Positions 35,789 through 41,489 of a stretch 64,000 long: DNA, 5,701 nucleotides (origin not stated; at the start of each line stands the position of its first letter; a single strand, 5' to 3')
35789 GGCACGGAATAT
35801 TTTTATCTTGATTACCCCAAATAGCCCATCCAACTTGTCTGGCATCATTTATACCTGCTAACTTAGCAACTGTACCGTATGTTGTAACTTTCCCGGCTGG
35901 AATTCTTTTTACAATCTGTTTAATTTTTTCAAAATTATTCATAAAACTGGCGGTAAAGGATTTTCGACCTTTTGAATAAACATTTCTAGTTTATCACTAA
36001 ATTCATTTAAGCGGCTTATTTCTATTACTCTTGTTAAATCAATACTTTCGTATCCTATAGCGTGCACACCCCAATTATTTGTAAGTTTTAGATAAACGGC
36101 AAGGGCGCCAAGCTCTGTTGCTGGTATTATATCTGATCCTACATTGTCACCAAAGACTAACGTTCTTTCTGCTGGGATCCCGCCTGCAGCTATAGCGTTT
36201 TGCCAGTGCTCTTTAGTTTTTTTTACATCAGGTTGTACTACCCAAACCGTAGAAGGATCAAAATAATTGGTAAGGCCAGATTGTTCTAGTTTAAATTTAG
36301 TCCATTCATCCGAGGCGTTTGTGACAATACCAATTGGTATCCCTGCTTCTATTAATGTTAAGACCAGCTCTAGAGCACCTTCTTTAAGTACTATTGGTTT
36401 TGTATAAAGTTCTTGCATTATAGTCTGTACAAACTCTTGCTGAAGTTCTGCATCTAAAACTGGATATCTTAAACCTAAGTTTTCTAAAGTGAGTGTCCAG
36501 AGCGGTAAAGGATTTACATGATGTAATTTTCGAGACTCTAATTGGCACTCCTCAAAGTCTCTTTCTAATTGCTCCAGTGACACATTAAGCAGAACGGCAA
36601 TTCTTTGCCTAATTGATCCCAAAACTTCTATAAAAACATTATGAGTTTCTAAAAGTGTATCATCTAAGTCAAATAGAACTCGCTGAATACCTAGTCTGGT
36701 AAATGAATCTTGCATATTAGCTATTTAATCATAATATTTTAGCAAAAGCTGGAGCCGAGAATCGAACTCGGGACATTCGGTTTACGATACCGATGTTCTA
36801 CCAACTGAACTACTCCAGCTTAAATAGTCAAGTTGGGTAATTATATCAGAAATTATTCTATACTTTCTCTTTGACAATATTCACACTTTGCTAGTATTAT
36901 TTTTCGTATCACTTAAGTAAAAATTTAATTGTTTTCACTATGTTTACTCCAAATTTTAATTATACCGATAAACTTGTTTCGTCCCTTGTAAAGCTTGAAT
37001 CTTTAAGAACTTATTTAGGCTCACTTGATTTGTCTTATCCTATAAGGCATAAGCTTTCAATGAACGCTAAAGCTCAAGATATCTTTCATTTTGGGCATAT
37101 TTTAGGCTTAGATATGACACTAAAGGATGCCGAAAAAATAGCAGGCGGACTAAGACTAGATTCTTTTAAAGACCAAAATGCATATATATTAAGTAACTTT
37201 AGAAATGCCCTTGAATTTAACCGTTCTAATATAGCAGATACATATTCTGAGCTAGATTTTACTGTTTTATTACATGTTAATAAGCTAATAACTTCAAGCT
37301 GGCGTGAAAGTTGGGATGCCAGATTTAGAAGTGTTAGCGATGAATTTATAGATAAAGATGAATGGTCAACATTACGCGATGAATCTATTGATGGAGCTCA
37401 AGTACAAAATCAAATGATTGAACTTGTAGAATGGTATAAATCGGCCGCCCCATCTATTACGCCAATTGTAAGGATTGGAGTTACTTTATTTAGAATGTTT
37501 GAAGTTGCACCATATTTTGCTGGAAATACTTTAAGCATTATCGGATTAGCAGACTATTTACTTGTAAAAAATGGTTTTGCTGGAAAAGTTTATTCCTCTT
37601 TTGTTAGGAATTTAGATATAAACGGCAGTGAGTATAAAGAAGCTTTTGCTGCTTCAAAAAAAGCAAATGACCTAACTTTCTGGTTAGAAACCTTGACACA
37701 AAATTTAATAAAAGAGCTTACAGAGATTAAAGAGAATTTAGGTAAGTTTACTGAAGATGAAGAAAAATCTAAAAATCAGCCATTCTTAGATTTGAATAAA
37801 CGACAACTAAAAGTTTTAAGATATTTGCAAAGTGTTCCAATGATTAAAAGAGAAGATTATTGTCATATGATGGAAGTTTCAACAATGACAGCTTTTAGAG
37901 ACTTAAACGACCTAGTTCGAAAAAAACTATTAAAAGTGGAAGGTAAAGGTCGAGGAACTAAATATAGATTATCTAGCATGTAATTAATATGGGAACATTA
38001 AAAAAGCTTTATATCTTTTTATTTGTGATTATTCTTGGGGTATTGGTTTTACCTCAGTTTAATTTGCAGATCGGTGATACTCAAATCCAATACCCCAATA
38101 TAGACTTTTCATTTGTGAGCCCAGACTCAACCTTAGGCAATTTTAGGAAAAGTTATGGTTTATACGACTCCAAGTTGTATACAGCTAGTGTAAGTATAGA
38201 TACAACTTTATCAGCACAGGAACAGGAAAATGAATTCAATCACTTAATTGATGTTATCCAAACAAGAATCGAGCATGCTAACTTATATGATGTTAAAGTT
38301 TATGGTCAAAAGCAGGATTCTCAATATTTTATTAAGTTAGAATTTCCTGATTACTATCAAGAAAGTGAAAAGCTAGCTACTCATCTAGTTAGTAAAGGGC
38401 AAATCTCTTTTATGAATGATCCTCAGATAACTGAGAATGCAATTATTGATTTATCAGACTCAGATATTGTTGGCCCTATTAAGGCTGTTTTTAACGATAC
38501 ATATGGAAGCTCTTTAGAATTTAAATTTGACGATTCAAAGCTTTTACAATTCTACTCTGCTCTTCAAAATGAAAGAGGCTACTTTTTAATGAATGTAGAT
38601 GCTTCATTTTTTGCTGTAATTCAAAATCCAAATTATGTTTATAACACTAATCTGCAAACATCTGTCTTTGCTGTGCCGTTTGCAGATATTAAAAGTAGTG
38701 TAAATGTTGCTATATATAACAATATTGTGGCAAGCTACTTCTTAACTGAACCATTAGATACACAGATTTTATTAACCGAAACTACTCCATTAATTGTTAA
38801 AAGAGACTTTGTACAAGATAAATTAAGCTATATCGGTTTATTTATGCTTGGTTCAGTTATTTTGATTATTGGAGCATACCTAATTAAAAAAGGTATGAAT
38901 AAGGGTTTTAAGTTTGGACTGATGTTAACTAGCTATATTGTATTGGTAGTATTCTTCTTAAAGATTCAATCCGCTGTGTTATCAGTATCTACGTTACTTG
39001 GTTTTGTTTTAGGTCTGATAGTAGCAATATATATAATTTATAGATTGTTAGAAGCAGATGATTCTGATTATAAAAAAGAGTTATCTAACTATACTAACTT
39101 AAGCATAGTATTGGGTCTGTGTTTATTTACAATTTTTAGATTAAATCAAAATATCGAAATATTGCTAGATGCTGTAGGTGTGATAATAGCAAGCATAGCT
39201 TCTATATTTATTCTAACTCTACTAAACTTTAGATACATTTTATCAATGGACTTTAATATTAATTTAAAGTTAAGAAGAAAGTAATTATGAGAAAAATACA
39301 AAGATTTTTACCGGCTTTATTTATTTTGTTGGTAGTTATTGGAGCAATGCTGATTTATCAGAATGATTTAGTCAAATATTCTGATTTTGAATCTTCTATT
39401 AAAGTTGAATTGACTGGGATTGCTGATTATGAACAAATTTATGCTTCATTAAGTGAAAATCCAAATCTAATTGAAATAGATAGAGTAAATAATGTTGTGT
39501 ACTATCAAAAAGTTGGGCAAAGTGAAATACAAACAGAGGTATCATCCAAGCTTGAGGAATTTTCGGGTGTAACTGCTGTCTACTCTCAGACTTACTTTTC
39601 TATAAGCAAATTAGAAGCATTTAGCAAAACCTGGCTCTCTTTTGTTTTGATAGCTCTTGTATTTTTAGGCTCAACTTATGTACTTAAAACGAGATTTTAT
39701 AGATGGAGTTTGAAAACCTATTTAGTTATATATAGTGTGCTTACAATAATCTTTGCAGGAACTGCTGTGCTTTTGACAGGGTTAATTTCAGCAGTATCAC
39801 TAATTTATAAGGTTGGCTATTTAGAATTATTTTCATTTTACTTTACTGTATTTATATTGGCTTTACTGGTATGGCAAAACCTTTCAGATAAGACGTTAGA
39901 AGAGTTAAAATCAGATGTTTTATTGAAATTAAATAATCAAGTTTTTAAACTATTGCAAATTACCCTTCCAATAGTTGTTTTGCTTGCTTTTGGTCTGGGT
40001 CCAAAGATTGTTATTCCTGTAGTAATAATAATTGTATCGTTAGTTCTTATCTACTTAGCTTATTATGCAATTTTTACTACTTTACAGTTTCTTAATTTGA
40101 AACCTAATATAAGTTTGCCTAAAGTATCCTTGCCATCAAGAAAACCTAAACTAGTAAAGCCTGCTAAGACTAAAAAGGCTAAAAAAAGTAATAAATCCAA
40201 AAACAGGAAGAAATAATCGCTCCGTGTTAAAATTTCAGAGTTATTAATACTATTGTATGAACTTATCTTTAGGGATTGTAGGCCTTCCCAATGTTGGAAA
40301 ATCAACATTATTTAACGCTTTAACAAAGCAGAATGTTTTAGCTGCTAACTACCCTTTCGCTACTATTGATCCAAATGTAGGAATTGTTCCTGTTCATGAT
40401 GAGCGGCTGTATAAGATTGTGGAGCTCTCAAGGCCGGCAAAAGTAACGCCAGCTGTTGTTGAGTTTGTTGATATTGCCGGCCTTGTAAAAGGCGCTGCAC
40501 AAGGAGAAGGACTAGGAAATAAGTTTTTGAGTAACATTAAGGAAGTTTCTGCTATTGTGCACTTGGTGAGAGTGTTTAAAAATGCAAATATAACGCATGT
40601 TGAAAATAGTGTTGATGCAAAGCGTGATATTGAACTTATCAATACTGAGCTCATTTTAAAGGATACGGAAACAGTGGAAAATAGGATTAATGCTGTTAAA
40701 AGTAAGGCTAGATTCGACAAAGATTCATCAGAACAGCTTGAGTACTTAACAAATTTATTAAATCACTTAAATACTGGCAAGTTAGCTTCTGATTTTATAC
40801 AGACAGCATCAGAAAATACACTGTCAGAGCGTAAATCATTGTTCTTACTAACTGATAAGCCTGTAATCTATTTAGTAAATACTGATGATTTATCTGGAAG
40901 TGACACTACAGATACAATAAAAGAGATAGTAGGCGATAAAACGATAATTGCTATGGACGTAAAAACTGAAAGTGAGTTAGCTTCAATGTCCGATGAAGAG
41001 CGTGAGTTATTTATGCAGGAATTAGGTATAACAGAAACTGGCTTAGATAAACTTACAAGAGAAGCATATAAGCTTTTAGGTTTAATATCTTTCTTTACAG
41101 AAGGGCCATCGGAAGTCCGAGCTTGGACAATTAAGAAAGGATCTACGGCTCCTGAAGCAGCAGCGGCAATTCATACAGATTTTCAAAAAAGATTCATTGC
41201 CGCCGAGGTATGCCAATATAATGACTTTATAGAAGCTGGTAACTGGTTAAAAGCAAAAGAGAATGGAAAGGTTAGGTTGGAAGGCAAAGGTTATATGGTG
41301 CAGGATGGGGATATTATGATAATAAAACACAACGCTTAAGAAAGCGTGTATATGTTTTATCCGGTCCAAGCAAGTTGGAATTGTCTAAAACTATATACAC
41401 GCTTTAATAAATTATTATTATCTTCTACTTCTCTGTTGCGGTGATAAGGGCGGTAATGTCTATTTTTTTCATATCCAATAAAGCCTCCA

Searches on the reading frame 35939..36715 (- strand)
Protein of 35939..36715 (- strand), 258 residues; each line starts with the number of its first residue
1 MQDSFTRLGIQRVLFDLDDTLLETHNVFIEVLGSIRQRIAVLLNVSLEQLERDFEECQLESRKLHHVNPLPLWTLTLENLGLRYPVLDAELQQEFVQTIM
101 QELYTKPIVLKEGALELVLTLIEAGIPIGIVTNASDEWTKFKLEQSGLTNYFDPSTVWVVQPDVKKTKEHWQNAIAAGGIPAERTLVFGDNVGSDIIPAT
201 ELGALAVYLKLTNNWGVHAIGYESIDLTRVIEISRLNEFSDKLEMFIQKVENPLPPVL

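Call 10: search_protein_families(library=pfam, proteins=[window:35939-36715:-], max_evalue=0.000001)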
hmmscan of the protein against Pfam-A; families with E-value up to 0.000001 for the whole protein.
window:35939-36715:- (258 aa): 3 families
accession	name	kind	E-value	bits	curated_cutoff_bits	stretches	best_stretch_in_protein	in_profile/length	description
PF00702.32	Hydrolase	-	5.1e-17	63.3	26.4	1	12-201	3-189/191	haloacid dehalogenase-like hydrolase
PF13419.12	HAD_2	-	2.5e-16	60.8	23.8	1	13-204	1-173/178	Haloacid dehalogenase-like hydrolase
PF12710.13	HAD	-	3e-07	31.5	27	1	13-192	1-182/189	haloacid dehalogenase-like hydrolase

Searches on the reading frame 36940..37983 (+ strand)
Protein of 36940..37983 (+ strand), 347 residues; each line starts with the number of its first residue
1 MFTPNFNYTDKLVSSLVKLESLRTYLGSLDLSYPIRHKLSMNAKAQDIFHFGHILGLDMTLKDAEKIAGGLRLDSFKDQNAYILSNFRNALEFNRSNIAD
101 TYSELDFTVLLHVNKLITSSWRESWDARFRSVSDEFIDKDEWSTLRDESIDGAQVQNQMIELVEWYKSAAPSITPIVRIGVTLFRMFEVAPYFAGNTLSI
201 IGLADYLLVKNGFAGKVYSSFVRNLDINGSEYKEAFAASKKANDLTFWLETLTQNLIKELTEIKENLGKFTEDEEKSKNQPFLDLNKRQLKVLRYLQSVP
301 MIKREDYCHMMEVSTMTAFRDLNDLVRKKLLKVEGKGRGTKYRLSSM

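Call 10: search_protein_families(library=pfam, proteins=[window:36940-37983:+], max_evalue=0.000001)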
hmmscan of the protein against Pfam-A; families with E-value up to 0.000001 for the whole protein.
window:36940-37983:+ (347 aa): 0 families

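Call 42: search_protein_families(library=pfam, proteins=[window:36940-37983:+], max_evalue=0.1)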
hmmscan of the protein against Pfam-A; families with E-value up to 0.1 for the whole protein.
window:36940-37983:+ (347 aa): 2 families
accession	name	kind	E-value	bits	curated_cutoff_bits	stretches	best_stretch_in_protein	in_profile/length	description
PF08220.18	HTH_DeoR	-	0.0027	17.9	21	1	288-331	1-44/57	DeoR-like helix-turn-helix domain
PF22168.2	DIP2311-like_C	-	0.009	16.7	27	1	295-344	13-62/63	Transcriptional regulator DIP2311-like, C-terminal domain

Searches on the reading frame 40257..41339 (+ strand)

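Call 3: search_protein_families(library=pfam, proteins=[window:40257-41339:+], max_evalue=0.01)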
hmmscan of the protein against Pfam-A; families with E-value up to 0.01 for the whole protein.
window:40257-41339:+ (360 aa): 5 families
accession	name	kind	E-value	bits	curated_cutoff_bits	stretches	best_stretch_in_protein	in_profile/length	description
PF06071.19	YchF-GTPase_C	-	1.9e-36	124.4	27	1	276-359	1-84/84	Protein of unknown function (DUF933)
PF01926.29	MMR_HSR1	-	2.5e-22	79.6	21.9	1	5-120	2-97/113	50S ribosome-binding GTPase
PF02421.24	FeoB_N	-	5.5e-09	36.2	27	1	6-56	4-53/156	Ferrous iron transport protein B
PF02824.27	TGS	-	6.9e-05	23.2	22.2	1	292-318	13-39/60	TGS domain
PF00350.29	Dynamin_N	-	0.0016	18.9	27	0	7-30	3-26/168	Dynamin family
